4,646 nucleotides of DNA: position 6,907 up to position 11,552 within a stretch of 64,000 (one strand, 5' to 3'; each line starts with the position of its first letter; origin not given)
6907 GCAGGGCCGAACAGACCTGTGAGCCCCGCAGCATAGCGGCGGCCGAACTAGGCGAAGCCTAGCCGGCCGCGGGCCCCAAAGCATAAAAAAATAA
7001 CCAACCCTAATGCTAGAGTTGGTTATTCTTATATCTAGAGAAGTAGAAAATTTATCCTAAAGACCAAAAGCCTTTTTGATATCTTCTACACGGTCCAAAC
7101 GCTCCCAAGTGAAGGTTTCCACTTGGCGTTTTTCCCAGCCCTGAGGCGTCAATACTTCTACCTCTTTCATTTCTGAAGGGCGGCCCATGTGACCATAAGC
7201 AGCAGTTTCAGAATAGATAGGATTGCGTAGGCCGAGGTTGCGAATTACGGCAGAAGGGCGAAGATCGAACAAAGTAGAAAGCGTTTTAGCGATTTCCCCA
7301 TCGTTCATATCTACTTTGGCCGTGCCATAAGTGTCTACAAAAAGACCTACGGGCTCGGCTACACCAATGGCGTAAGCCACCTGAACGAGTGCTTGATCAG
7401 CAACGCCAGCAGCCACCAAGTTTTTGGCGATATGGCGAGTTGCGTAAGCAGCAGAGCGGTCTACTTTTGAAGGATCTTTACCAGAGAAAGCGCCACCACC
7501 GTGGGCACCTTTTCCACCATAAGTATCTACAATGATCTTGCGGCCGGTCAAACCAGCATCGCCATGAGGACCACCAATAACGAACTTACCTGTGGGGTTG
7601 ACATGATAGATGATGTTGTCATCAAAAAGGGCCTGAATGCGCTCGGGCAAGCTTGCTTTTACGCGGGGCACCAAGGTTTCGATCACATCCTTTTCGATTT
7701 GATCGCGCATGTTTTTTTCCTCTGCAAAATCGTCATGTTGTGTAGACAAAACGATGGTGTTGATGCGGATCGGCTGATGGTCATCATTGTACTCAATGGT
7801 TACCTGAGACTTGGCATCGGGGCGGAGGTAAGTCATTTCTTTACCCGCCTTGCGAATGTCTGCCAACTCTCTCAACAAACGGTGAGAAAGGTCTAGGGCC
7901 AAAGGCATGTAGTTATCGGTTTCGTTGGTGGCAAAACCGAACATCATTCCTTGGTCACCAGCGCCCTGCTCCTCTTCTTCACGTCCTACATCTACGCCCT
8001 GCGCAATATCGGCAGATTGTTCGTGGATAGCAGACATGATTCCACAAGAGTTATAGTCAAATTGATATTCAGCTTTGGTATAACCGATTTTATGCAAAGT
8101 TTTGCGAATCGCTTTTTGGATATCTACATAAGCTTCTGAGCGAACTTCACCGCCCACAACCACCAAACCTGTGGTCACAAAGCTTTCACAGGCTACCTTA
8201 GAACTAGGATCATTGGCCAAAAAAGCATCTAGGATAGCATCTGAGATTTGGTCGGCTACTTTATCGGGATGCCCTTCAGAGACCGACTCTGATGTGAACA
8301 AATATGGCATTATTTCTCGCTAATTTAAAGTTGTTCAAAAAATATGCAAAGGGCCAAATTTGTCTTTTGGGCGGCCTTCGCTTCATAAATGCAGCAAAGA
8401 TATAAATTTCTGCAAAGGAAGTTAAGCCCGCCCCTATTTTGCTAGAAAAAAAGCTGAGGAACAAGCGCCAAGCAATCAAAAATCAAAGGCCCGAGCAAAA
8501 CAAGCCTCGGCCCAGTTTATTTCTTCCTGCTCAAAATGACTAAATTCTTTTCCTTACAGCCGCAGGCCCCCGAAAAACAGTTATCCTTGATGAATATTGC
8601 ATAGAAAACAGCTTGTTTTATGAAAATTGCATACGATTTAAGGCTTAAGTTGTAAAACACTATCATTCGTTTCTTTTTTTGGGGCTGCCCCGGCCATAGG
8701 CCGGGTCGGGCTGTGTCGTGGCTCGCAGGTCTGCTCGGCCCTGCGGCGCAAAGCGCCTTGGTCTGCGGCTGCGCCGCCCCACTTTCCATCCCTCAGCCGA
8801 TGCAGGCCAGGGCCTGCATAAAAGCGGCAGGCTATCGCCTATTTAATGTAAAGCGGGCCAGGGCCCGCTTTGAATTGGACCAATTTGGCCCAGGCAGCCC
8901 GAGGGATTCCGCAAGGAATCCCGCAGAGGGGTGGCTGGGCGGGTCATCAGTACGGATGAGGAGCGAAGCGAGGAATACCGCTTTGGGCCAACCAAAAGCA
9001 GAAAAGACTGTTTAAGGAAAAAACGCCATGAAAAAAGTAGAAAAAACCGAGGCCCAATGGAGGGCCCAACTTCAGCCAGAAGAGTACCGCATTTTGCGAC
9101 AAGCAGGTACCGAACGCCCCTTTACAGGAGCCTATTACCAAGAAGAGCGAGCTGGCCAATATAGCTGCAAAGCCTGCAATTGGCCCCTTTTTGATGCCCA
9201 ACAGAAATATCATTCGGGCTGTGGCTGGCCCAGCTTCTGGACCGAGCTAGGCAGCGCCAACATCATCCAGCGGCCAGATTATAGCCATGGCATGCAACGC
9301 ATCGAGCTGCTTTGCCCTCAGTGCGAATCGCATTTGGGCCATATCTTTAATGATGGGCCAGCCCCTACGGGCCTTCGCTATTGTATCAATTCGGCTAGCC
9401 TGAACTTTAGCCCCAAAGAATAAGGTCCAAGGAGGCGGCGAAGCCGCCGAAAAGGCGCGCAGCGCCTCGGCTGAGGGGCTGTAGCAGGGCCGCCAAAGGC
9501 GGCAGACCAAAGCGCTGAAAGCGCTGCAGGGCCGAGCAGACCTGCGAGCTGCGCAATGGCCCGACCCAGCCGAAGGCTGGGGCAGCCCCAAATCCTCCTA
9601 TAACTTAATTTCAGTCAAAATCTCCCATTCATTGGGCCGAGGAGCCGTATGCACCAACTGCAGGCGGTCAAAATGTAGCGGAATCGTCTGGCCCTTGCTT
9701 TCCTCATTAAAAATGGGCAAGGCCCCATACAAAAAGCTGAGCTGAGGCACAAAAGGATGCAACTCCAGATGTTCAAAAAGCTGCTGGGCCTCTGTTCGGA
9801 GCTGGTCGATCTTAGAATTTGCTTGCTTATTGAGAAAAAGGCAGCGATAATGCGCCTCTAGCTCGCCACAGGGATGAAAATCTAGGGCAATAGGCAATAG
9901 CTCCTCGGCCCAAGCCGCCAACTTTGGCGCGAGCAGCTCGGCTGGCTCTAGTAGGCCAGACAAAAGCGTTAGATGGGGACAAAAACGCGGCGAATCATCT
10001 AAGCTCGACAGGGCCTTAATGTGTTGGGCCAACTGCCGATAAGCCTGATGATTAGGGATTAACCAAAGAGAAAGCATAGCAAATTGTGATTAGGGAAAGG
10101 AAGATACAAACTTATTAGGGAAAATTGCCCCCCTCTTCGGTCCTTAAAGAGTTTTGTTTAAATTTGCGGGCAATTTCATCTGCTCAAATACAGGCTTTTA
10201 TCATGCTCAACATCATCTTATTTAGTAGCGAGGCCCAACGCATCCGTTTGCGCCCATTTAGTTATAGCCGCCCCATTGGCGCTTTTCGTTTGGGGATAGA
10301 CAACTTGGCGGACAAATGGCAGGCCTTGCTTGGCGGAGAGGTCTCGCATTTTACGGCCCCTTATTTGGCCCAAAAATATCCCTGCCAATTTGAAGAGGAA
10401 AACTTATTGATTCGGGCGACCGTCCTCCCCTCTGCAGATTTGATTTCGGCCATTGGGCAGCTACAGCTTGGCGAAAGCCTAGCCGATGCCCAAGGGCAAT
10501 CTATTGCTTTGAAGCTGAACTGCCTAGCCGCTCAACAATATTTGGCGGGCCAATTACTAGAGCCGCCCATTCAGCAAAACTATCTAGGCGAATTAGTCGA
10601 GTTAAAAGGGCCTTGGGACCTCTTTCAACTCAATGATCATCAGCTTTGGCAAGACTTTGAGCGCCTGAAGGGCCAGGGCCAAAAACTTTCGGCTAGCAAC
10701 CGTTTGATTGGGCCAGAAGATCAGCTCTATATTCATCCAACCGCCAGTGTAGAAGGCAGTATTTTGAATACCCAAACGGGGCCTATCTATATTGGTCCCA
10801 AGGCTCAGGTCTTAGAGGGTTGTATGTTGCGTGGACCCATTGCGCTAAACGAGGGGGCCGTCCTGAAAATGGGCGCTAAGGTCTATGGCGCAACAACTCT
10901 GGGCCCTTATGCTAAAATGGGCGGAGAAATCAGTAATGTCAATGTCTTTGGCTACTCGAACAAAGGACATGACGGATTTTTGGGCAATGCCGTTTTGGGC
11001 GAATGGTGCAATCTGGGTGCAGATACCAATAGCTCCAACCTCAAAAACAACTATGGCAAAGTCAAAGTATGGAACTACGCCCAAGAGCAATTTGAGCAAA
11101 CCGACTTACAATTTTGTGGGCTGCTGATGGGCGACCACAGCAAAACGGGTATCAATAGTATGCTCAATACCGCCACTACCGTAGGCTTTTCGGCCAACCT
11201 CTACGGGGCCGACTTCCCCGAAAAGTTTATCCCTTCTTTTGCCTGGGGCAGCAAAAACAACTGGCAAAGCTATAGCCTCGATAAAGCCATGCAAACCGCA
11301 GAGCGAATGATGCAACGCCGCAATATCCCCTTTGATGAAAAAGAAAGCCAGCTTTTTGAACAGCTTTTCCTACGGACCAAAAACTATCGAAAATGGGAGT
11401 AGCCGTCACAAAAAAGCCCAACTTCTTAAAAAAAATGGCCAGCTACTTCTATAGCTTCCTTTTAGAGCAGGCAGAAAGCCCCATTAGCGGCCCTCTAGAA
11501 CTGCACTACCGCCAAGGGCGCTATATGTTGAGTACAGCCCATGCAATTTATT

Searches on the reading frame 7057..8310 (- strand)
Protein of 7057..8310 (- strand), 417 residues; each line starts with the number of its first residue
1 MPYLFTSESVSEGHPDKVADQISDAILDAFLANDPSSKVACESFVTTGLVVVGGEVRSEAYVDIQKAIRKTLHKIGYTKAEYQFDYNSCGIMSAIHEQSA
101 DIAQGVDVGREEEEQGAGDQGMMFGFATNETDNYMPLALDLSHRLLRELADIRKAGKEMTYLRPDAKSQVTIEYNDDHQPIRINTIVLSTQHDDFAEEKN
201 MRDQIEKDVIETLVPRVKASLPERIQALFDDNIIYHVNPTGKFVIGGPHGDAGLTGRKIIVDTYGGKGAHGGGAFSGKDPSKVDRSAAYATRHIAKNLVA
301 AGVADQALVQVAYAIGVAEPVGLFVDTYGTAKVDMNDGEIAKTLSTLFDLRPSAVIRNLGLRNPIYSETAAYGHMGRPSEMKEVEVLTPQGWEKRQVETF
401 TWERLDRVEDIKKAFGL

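Call 32: search_protein_families(library=pfam, proteins=[window:7057-8310:-])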
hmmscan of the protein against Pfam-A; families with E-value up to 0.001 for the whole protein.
window:7057-8310:- (417 aa): 3 families
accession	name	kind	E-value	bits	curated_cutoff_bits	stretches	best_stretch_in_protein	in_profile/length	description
PF02773.21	S-AdoMet_synt_C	-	8.8e-61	204.3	25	1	245-379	1-133/138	S-adenosylmethionine synthetase, C-terminal domain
PF00438.25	S-AdoMet_synt_N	-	2e-44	150.6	33.1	1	3-100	2-99/99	S-adenosylmethionine synthetase, N-terminal domain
PF02772.21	S-AdoMet_synt_M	-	9.7e-44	148.8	29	1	114-243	1-120/120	S-adenosylmethionine synthetase, central domain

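Call 56: find_encoding_contigs(protein=window:7057-8310:-, flank=10000, max_places=8)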
Protein window:7057-8310:- (417 aa): no gene with exactly this product is on record in the collection.

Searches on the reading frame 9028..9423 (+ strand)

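Call 32: search_protein_families(library=pfam, proteins=[window:9028-9423:+])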
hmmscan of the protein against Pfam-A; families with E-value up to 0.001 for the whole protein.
window:9028-9423:+ (131 aa): 2 families
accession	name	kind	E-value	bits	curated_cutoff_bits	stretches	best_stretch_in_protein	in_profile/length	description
PF01641.26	SelR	-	1.6e-49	167.2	24.9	1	15-129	1-116/116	SelR domain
PF24046.1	At4g08330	-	0.00017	22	27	0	89-114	74-99/129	At4g08330 beta-tent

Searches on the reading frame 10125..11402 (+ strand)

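Call 32: search_protein_families(library=pfam, proteins=[window:10125-11402:+])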
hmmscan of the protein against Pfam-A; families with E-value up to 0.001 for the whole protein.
window:10125-11402:+ (425 aa): 2 families
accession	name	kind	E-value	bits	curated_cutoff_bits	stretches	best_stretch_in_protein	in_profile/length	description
PF13562.11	NTP_transf_4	-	5.3e-37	127.7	27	1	30-182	1-149/153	Sugar nucleotidyl transferase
PF00132.30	Hexapep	-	0.00095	19.2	27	0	221-253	2-34/36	Bacterial transferase hexapeptide (six repeats)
